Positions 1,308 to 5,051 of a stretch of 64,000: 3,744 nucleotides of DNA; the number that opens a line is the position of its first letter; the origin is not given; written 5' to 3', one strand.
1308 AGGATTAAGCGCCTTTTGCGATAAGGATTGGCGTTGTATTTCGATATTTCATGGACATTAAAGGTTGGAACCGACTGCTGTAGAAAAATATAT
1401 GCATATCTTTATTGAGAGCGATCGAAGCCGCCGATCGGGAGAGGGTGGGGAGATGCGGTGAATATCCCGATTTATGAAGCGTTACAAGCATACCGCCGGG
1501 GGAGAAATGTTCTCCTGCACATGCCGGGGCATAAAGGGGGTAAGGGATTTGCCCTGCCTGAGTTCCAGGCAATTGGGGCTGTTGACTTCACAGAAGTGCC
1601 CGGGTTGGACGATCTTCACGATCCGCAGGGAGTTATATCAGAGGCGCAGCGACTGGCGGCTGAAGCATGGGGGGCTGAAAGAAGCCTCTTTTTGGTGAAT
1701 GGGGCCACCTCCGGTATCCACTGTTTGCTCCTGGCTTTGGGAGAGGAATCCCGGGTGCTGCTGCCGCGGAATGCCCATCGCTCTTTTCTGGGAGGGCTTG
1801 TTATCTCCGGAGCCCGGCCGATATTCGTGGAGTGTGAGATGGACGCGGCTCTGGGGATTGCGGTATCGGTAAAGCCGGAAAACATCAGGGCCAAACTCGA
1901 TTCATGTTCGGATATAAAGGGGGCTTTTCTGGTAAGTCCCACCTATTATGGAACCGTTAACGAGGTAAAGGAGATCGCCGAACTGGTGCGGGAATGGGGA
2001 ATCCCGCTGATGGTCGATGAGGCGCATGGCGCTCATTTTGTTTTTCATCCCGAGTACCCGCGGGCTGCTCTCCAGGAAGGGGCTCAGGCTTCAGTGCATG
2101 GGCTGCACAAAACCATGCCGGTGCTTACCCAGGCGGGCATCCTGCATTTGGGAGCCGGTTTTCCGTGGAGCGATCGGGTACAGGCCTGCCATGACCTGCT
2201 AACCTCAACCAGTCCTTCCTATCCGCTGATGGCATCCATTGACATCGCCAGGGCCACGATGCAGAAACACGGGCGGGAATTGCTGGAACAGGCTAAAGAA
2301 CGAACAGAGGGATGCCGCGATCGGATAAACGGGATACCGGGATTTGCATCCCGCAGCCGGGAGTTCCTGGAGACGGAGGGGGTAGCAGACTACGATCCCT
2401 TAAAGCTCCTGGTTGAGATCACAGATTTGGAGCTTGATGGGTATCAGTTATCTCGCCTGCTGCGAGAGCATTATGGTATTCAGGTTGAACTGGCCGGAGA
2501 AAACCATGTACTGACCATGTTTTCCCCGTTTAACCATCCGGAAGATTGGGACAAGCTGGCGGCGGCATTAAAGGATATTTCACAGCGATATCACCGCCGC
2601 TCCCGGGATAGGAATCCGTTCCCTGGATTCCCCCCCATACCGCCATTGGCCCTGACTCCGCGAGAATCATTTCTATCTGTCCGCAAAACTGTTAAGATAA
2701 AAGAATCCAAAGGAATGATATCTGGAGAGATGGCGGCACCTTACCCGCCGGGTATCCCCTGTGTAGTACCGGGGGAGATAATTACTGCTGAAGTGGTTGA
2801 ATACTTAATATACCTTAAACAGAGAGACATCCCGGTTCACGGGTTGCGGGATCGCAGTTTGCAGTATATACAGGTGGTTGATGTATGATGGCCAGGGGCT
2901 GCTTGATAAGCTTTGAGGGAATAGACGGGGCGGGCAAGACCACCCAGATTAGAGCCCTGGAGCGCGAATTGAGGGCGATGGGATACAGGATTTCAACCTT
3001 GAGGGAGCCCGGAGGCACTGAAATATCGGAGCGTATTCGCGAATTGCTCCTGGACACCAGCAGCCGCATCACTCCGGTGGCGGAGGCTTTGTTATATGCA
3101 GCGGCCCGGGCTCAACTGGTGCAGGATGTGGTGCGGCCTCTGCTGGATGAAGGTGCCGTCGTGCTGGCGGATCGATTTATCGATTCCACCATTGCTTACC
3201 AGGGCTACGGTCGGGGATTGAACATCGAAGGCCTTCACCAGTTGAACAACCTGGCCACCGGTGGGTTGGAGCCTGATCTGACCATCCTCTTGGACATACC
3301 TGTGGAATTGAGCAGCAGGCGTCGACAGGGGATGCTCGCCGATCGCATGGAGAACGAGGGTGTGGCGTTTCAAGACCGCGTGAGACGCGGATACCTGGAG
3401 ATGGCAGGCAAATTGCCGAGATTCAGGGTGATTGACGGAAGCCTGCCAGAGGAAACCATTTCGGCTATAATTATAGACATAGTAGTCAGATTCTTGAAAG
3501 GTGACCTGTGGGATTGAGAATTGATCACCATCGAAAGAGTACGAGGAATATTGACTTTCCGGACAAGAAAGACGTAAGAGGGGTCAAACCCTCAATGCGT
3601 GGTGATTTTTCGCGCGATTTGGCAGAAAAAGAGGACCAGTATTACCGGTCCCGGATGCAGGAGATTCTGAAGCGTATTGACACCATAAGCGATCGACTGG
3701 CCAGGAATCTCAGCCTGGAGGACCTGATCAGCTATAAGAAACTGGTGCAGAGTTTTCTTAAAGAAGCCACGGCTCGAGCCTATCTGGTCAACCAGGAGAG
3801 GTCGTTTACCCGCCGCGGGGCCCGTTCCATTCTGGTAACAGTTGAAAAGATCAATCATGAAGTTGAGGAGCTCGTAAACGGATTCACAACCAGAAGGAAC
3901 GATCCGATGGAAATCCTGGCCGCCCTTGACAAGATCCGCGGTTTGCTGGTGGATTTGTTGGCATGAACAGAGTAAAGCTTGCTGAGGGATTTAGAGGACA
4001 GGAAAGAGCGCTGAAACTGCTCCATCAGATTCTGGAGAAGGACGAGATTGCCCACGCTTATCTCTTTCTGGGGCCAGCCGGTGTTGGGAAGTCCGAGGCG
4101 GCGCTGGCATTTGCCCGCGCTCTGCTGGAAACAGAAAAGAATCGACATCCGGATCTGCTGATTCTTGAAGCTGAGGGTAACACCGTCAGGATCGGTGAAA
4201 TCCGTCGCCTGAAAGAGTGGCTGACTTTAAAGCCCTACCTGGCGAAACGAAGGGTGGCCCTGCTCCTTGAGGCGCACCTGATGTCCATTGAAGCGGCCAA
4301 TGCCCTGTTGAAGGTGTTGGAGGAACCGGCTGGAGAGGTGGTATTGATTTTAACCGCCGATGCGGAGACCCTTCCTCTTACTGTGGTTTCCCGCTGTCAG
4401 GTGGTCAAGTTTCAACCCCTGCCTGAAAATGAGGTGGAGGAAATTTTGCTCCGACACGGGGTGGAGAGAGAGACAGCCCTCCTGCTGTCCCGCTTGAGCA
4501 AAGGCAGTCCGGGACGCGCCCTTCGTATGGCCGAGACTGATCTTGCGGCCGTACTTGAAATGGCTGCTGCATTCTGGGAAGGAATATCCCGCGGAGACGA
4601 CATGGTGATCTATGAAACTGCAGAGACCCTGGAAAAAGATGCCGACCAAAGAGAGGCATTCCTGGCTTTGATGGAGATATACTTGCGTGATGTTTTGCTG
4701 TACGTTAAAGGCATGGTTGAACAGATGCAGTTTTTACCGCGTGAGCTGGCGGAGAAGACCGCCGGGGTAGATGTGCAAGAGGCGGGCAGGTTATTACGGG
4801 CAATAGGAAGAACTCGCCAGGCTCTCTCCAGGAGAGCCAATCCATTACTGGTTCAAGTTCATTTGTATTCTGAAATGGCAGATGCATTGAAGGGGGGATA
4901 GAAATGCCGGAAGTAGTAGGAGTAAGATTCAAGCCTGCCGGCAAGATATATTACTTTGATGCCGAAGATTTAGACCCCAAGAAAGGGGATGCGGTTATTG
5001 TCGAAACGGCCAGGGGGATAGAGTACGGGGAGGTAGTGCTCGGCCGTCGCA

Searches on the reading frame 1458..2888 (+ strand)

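Call 47: search_protein_families(library=pfam, proteins=[window:1458-2888:+], max_evalue=0.00001)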
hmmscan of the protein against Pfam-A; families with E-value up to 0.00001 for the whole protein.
window:1458-2888:+ (476 aa): 4 families
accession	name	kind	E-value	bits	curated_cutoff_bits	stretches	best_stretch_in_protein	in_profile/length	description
PF01276.26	OKR_DC_1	-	1.4e-62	212.3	27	1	4-357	2-411/417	Orn/Lys/Arg decarboxylase, major domain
PF03711.20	OKR_DC_1_C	-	1.8e-10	41.6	24.2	1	400-455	50-112/132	Orn/Lys/Arg decarboxylase, C-terminal domain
PF00155.27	Aminotran_1_2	-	6.9e-08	32.5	19.7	1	61-296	45-295/361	Aminotransferase class I and II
PF01041.23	DegT_DnrJ_EryC1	-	1.2e-07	31.7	19.8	1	80-192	45-150/360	DegT/DnrJ/EryC1/StrS aminotransferase family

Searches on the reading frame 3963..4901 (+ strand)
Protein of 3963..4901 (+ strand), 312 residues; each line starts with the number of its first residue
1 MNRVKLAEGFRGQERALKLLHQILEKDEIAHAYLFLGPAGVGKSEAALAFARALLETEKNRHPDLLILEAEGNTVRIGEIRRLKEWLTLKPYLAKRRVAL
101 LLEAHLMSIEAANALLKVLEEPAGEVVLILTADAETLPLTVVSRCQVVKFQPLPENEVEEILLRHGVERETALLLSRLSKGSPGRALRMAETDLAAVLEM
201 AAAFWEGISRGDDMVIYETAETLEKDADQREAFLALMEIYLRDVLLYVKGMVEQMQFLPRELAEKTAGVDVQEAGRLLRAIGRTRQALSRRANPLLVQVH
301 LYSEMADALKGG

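Call 47: search_protein_families(library=pfam, proteins=[window:3963-4901:+], max_evalue=0.00001)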
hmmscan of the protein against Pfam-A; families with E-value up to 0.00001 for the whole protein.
window:3963-4901:+ (312 aa): 1 family
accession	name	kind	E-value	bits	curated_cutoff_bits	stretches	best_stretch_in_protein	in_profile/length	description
PF13177.12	DNA_pol3_delta2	-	3.1e-36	125.2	27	1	12-153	1-160/161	DNA polymerase III, delta subunit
